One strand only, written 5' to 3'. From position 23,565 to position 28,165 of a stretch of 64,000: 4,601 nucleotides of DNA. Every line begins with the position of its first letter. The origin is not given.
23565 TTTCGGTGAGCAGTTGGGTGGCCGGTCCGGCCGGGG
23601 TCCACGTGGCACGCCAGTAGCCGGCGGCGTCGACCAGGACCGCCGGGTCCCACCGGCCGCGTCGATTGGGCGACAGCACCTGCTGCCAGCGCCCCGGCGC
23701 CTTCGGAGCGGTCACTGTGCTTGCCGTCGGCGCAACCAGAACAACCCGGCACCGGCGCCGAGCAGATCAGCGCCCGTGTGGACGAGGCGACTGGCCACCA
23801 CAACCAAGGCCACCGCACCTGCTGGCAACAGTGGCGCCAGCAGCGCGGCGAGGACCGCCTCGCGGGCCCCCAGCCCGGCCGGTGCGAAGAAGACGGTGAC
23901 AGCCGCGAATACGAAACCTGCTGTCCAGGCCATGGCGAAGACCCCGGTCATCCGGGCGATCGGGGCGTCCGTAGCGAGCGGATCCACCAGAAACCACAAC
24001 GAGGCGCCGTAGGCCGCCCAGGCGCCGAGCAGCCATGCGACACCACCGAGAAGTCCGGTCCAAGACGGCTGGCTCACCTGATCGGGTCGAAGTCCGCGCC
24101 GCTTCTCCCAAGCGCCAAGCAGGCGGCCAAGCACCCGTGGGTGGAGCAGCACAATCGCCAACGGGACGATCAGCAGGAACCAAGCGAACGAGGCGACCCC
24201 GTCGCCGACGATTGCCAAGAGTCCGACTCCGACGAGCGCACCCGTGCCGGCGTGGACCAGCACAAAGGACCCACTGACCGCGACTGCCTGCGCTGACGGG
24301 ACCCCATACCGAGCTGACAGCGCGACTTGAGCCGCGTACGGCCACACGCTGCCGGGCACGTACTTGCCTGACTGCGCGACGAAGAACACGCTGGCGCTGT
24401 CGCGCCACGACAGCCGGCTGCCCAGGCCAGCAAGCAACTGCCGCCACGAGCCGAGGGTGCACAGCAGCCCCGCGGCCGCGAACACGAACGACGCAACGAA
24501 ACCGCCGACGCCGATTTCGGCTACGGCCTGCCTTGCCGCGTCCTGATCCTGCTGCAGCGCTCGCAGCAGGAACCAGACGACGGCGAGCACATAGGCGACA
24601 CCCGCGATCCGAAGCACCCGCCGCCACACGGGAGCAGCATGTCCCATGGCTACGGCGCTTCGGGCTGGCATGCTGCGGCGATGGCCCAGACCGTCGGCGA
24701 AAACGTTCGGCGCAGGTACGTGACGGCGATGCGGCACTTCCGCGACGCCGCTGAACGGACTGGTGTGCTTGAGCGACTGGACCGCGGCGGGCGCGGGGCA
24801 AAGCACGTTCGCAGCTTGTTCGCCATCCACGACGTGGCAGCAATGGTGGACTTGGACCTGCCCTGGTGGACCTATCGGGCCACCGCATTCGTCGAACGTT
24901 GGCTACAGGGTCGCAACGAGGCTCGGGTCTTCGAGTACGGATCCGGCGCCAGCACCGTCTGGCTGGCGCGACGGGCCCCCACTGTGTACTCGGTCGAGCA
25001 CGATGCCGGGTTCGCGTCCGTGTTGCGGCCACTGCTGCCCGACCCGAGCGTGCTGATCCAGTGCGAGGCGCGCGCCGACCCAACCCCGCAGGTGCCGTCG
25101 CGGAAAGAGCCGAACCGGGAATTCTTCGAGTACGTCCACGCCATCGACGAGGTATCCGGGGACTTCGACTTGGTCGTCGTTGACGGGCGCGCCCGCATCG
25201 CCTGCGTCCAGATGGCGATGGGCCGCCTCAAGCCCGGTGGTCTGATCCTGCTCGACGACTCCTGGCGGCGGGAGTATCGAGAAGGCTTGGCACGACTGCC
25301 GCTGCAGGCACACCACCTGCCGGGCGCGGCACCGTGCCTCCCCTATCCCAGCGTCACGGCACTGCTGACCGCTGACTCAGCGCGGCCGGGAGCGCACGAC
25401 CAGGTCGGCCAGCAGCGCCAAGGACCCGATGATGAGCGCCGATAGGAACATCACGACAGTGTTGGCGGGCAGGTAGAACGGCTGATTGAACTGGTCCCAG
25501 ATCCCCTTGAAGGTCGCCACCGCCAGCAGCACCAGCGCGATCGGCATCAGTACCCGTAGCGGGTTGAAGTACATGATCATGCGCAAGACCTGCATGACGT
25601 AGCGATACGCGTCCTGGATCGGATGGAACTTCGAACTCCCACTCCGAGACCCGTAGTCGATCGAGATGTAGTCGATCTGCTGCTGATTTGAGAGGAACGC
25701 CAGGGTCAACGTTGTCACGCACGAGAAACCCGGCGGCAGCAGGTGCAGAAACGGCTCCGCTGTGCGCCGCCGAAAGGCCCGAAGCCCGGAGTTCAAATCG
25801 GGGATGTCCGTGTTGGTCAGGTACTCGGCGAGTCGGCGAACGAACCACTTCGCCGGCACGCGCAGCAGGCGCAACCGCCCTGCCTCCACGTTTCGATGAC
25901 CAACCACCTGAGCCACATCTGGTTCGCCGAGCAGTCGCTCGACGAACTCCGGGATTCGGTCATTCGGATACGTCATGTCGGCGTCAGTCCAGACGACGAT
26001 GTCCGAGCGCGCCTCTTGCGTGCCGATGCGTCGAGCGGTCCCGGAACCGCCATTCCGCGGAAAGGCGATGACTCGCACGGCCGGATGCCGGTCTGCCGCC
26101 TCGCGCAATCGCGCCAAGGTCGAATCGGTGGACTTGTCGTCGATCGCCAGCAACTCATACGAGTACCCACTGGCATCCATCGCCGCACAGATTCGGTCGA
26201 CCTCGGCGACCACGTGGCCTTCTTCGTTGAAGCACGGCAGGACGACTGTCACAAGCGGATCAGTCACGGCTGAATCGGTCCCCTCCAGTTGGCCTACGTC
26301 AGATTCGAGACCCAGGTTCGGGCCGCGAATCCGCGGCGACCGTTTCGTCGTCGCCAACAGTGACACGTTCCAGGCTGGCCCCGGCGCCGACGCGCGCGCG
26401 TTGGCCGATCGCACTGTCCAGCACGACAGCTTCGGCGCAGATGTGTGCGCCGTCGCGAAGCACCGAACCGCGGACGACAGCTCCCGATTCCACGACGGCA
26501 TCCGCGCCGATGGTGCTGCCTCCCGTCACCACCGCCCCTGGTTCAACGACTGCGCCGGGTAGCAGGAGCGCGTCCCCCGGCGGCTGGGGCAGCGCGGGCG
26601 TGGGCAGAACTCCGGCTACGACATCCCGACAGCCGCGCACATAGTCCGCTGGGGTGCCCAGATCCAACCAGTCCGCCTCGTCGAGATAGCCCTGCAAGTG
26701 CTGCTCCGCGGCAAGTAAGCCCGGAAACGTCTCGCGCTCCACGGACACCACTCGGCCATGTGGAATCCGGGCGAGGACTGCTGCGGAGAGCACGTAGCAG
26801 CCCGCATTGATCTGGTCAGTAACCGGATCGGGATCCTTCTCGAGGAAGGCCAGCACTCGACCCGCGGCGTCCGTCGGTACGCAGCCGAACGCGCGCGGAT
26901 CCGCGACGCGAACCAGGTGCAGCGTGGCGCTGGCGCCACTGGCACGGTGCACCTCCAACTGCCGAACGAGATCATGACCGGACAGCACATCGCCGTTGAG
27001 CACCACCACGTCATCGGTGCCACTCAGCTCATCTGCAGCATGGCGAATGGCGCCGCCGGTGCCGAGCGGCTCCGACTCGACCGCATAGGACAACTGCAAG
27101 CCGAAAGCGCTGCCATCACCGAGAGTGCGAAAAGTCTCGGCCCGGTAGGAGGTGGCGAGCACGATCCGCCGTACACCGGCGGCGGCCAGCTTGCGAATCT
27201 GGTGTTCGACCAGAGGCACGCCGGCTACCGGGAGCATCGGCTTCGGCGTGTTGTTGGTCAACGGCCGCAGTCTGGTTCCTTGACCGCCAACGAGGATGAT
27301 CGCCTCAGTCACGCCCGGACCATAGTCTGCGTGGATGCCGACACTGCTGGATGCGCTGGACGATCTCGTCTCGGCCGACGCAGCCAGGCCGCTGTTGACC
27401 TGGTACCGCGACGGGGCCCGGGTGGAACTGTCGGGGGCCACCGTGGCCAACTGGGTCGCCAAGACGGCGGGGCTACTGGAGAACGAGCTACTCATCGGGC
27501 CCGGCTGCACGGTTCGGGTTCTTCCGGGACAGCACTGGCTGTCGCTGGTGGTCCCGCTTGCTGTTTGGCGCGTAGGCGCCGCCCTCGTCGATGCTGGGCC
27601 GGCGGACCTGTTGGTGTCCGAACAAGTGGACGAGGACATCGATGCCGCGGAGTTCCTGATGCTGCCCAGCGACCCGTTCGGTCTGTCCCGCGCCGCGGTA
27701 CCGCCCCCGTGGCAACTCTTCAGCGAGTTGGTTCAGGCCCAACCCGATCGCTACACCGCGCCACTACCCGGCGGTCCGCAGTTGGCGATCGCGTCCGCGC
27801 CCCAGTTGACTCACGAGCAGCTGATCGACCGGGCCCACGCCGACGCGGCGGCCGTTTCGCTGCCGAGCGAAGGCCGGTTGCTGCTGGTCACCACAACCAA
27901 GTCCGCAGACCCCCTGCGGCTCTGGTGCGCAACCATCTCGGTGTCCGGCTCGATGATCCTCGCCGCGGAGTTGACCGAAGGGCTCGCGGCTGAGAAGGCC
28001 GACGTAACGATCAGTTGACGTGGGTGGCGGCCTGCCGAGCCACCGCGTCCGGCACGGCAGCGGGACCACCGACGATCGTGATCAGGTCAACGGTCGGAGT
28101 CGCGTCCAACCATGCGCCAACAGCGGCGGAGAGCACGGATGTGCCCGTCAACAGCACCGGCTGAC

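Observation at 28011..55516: About 26-kb accessory locus for an anionic secondary cell-wall glycopolymer, sitting where mycobacteria have the arabinogalactan LCP ligase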

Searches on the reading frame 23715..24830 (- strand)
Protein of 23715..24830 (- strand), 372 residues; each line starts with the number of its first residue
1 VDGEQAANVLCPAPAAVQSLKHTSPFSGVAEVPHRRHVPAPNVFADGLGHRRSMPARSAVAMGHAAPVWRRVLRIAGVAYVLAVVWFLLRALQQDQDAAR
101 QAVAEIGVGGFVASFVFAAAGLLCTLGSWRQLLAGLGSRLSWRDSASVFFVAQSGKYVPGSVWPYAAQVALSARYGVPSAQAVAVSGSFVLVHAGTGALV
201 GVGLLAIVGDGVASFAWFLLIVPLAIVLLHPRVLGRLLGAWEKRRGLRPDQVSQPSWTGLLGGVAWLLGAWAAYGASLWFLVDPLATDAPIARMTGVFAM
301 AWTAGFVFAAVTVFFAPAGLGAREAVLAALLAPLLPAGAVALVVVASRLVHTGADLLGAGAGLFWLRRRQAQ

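Call 7: search_protein_families(library=pfam, proteins=[window:23715-24830:-], max_evalue=0.01)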
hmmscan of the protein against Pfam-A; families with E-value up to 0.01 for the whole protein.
window:23715-24830:- (372 aa): 1 family
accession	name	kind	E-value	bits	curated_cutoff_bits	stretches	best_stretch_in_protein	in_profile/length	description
PF03706.18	LPG_synthase_TM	-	7.7e-17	62.1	33.4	1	75-352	2-295/302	Lysylphosphatidylglycerol synthase TM region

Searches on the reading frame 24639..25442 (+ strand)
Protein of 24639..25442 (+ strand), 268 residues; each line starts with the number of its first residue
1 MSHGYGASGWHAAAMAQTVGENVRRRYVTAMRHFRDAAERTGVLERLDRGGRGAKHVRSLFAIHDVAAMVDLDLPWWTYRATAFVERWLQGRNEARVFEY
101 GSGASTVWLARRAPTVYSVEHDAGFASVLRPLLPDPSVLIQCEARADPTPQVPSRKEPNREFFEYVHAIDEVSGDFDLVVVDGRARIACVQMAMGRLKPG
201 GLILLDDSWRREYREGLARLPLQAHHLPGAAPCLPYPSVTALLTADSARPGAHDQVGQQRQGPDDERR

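Call 7: search_protein_families(library=pfam, proteins=[window:24639-25442:+], max_evalue=0.01)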
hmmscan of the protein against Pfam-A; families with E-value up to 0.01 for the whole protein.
window:24639-25442:+ (268 aa): 1 family
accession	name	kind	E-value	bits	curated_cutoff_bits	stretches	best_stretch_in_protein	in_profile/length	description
PF13578.12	Methyltransf_24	-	2.4e-07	32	26.3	1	99-207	2-104/105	Methyltransferase domain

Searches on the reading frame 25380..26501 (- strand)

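Call 7: search_protein_families(library=pfam, proteins=[window:25380-26501:-], max_evalue=0.01)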
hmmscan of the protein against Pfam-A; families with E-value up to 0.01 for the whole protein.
window:25380-26501:- (374 aa): 3 families
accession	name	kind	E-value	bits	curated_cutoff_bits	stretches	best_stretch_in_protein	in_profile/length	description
PF00535.33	Glycos_transf_2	-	2.4e-24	86.6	23.3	1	85-246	1-162/168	Glycosyl transferase family 2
PF13641.12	Glyco_tranf_2_3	-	2.7e-09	37.8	27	1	84-206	3-126/230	Glycosyltransferase like family 2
PF10111.15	Glyco_tranf_2_2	-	0.0008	19.4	27.3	1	85-183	1-99/276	Glycosyltransferase like family 2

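Call 81: search_protein_families(library=ncbifam, proteins=[window:25380-26501:-], max_evalue=0.00001)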
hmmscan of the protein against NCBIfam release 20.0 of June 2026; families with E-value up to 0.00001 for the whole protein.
window:25380-26501:- (374 aa): 13 families
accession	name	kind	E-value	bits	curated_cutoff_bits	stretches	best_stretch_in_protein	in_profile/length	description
TIGR04182.1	glyco_TIGR04182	equivalog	9.4e-23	81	325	1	84-334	2-243/293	S-layer glycoprotein N-glycosyltransferase AglJ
NF047588.1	GlcsyltransPgfSStrep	equivalog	1.3e-20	73.8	500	1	84-352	3-262/308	glycosyltransferase PgfS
NF007986.1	PRK10714.1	equivalog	2.4e-17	63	529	1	84-322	8-238/316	undecaprenyl-phosphate 4-deoxy-4-formamido-L-arabinose transferase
TIGR03937.1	PgaC_IcaA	equivalog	3.6e-16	59.1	422.3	1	80-204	43-164/407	poly-beta-1,6-N-acetyl-D-glucosamine synthase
NF041391.1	DPhHxTase_Halo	equivalog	1.2e-13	50.5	375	1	92-307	5-207/213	dolichyl-phosphate hexose transferase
NF010496.0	PRK13915.1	equivalog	7.4e-12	45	262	1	81-199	30-151/307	glucosyl-3-phosphoglycerate synthase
NF047683.1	TeichurnBiosyTuaG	equivalog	1.5e-10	41.1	400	1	80-184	4-105/252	teichuronic acid biosynthesis protein TuaG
TIGR03965.1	mycofact_glyco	equivalog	7.8e-10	38.2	280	1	81-199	73-187/467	mycofactocin biosynthesis glycosyltransferase MftF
NF041875.1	EPS_EpsD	equivalog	4.1e-09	36.3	370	1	85-191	2-105/325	exopolysaccharide biosynthesis glycosyltransferase EpsD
NF058614.1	PPMAGASynPpgS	equivalog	1.4e-08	34.4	370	1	85-264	3-177/226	polyprenyl-phospho-N-acetylgalactosaminyl synthase PpgS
TIGR04242.1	nodulat_NodC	equivalog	1.7e-08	33.9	550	1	78-202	44-167/395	chitooligosaccharide synthase NodC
NF007482.0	PRK10073.1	equivalog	1.9e-08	33.7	423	1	82-180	6-100/334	glycosyltransferase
NF038302.1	EPS_HpsE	equivalog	3.8e-06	26.1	300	1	84-179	3-100/307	hormogonium polysaccharide biosynthesis glycosyltransferase HpsE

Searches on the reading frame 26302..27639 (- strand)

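Call 7: search_protein_families(library=pfam, proteins=[window:26302-27639:-], max_evalue=0.01)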
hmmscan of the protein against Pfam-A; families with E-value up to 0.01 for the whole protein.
window:26302-27639:- (446 aa): 6 families
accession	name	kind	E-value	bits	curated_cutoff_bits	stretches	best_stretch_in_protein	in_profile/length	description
PF00483.29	NTP_transferase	-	1.6e-45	156.1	21.2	1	113-337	2-239/245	Nucleotidyl transferase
PF12804.13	NTP_transf_3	-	2.9e-14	54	27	1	113-237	1-117/160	MobA-like NTP transferase domain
PF00132.30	Hexapep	-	6.3e-08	32.4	27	1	361-391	6-36/36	Bacterial transferase hexapeptide (six repeats)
PF25084.1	LbH_EIF2B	-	6.9e-05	23.2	54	1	366-443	13-90/105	EIF2B subunit epsilon LbH domain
PF24894.1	Hexapep_GlmU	-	0.00011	22.7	23.3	1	375-435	19-78/104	GlmU-like, C-terminal hexapeptide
PF25087.1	GMPPB_C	-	0.00013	22.1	39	1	356-437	4-85/110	GMPPB C-terminal domain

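Call 8: search_protein_families(library=ncbifam, proteins=[window:26302-27639:-], max_evalue=0.001)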
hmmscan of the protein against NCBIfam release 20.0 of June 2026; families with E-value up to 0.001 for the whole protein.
window:26302-27639:- (446 aa): 41 families (the best 25 are shown)
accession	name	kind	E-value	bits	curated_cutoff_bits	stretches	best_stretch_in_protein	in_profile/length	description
NF052502.1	man1P_GTase_Rv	exception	1.2e-135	452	440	1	111-445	1-335/352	mannose-1-phosphate guanylyltransferase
TIGR03992.1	Arch_glmU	subfamily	2.6e-51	174.7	292.1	1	112-417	2-310/393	bifunctional sugar-1-phosphate nucleotidylyltransferase/acetyltransferase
TIGR01208.1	rmlA_long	equivalog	1.5e-35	122.7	320.25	1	113-334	2-228/353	glucose-1-phosphate thymidylyltransferase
NF045761.1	NAMPUrTaseMurU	equivalog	4.7e-35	121.5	250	1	113-331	3-218/226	N-acetylmuramate alpha-1-phosphate uridylyltransferase MurU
NF010935.0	PRK14355.1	equivalog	1.5e-30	106.3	718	2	112-290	5-184/459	bifunctional UDP-N-acetylglucosamine diphosphorylase/glucosamine-1-phosphate N-acetyltransferase GlmU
NF049965.1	GlMnHpPGnyltfHddC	equivalog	4.9e-30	104.8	300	1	112-335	2-216/221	D-glycero-D-manno-heptose 1-phosphate guanosyltransferase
TIGR01207.1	rmlA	equivalog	6.9e-28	97.6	360.65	1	113-288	2-179/286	glucose-1-phosphate thymidylyltransferase RfbA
NF041313.1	UDPGP_AglF_Halo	equivalog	1.5e-27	96.6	400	1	112-289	2-179/234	UTP--glucose-1-phosphate uridylyltransferase AglF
NF010934.1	PRK14354.1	equivalog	2.2e-24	85.8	450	2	113-290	2-178/447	bifunctional UDP-N-acetylglucosamine diphosphorylase/glucosamine-1-phosphate N-acetyltransferase GlmU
TIGR02091.1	glgC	equivalog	4.5e-24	85.2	424.9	1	113-435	3-357/364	glucose-1-phosphate adenylyltransferase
TIGR01173.1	glmU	equivalog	5.2e-24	84.9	366.85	1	112-291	2-179/452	bifunctional UDP-N-acetylglucosamine diphosphorylase/glucosamine-1-phosphate N-acetyltransferase GlmU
NF012024.0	PRK15480.1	equivalog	5.6e-24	84.8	588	1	112-288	5-183/292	glucose-1-phosphate thymidylyltransferase RfbA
NF041173.1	Sug_nt_acttase_Thmprot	equivalog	6.2e-24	84.7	600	1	113-411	3-304/405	bifunctional sugar-1-phosphate nucleotidylyltransferase/acetyltransferase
NF002023.0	PRK00844.1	subfamily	2.7e-21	75.9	458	3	113-169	9-66/408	glucose-1-phosphate adenylyltransferase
NF010932.0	PRK14352.1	equivalog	3.3e-21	75.5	611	1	111-290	7-189/488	bifunctional UDP-N-acetylglucosamine diphosphorylase/glucosamine-1-phosphate N-acetyltransferase GlmU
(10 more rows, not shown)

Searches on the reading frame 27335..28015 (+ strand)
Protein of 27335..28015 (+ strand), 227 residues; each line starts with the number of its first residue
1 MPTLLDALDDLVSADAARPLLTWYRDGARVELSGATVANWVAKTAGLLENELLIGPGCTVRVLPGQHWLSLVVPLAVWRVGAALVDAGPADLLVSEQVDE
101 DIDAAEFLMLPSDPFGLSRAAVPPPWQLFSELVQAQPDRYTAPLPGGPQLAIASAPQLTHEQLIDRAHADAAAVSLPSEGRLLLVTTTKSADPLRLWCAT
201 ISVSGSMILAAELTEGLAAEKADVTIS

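Call 7: search_protein_families(library=pfam, proteins=[window:27335-28015:+], max_evalue=0.01)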
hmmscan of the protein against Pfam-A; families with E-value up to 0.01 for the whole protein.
window:27335-28015:+ (227 aa): 0 families

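Call 8: search_protein_families(library=ncbifam, proteins=[window:27335-28015:+], max_evalue=0.001)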
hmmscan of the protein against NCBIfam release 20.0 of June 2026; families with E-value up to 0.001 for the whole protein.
window:27335-28015:+ (227 aa): 1 family
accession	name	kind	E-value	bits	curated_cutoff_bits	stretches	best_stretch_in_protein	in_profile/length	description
TIGR03089.2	TIGR03089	equivalog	3.5e-43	148.1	85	1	6-220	1-222/230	TIGR03089 family protein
